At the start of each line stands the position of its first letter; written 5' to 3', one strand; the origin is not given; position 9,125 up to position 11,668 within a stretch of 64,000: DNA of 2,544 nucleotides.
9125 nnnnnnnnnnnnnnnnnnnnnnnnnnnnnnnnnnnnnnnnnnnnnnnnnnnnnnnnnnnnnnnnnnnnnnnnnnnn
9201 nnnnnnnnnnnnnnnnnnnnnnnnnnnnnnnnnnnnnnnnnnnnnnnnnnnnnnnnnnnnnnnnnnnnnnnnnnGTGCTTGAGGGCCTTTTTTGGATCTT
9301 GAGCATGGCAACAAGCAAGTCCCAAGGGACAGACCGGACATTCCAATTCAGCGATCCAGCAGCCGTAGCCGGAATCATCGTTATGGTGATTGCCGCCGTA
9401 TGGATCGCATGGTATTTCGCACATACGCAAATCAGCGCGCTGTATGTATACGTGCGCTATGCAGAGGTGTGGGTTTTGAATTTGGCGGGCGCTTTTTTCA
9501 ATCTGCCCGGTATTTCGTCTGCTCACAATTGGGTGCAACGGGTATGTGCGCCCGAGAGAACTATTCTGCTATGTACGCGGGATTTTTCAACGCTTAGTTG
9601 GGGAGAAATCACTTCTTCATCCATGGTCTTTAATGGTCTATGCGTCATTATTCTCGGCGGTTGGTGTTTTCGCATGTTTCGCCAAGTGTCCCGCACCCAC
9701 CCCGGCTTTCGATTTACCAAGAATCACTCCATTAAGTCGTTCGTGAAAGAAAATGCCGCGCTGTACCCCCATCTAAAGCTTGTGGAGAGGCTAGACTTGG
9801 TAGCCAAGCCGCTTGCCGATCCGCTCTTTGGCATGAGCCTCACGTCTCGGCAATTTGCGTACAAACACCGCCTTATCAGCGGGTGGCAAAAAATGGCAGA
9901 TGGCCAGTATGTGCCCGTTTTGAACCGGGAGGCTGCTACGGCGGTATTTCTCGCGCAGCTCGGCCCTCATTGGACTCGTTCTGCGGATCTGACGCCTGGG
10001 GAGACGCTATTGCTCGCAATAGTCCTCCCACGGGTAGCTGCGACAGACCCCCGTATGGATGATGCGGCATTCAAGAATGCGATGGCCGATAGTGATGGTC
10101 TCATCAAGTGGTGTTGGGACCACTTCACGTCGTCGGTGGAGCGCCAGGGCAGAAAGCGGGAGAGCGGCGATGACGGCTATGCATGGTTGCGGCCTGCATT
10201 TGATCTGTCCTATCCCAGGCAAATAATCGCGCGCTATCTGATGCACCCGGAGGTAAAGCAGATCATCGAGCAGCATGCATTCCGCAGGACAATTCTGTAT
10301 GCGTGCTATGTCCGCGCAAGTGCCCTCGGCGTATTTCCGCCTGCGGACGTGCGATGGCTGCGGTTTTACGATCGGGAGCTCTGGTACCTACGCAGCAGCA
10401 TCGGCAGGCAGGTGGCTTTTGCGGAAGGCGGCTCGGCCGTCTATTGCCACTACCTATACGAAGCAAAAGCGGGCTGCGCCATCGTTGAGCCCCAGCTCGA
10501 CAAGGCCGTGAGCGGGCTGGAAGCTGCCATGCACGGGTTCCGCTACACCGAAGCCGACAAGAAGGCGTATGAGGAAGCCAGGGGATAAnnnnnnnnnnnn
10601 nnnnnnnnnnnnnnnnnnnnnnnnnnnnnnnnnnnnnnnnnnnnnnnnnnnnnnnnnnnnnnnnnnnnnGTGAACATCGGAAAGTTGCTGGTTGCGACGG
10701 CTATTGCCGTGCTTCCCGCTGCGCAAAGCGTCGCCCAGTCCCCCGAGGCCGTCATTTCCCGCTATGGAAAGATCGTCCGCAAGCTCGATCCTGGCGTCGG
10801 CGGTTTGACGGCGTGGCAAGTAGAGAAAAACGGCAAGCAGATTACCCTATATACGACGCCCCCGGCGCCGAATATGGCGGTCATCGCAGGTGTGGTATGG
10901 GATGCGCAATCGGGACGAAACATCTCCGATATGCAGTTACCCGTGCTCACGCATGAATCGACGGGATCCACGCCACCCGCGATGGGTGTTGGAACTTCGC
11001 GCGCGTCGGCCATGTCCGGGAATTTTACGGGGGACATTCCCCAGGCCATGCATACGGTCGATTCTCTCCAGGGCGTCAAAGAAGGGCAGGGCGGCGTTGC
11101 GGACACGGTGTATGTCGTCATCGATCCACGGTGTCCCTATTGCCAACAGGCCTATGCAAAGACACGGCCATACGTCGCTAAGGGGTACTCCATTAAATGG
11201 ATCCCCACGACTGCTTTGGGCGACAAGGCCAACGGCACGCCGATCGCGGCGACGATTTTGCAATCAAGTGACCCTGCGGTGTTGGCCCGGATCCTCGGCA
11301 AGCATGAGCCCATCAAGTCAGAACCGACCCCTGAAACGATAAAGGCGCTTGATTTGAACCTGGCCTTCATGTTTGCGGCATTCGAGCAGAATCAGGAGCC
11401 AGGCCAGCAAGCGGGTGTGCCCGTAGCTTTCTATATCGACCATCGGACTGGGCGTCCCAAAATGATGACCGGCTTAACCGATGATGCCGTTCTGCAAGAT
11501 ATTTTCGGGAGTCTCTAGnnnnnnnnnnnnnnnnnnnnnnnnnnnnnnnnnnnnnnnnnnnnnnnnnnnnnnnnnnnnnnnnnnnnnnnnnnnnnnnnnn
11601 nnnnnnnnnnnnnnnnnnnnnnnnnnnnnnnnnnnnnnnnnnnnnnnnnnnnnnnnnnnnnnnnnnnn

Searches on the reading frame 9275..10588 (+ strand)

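Call 5: search_protein_families(library=ncbifam, proteins=[window:9275-10588:+], max_evalue=0.01)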
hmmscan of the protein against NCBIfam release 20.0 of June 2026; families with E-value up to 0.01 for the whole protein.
window:9275-10588:+ (437 aa): 1 family
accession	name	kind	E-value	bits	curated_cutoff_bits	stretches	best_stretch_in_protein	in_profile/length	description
NF033890.1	DotM_IcmP_IVB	equivalog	1.6e-48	165.7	230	2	309-425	240-355/356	type IVB secretion system coupling complex protein DotM/IcmP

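Call 6: search_protein_families(library=pfam, proteins=[window:9275-10588:+], max_evalue=0.01)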
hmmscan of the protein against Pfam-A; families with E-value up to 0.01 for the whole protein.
window:9275-10588:+ (437 aa): 1 family
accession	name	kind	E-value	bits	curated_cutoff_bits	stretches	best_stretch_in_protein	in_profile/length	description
PF23127.1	DotM_C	-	4.8e-34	118.5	27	1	219-416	1-171/172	DotM, C-terminal cytoplasmic domain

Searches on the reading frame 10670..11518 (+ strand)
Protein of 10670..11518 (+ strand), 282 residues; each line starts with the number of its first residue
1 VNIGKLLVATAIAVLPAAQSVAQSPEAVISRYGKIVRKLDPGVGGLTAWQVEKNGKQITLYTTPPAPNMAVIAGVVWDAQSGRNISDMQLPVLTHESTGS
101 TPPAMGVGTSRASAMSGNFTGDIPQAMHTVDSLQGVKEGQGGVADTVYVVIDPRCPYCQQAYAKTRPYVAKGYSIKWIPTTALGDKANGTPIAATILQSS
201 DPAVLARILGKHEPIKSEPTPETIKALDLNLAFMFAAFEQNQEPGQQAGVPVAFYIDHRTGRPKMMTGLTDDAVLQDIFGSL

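Call 5: search_protein_families(library=ncbifam, proteins=[window:10670-11518:+], max_evalue=0.01)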
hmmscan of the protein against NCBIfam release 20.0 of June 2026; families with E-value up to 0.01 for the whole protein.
window:10670-11518:+ (282 aa): 1 family
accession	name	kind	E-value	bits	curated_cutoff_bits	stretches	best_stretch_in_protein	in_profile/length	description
NF008657.0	PRK11657.1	equivalog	4.9e-23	81.7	124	1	9-281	8-250/251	thiol:disulfide interchange protein DsbG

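Call 6: search_protein_families(library=pfam, proteins=[window:10670-11518:+], max_evalue=0.01)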
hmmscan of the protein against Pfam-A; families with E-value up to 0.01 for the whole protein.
window:10670-11518:+ (282 aa): 1 family
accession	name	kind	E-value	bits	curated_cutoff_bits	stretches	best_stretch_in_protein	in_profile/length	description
PF13098.12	Thioredoxin_2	-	0.0013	19.5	27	1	145-275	7-100/104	Thioredoxin-like domain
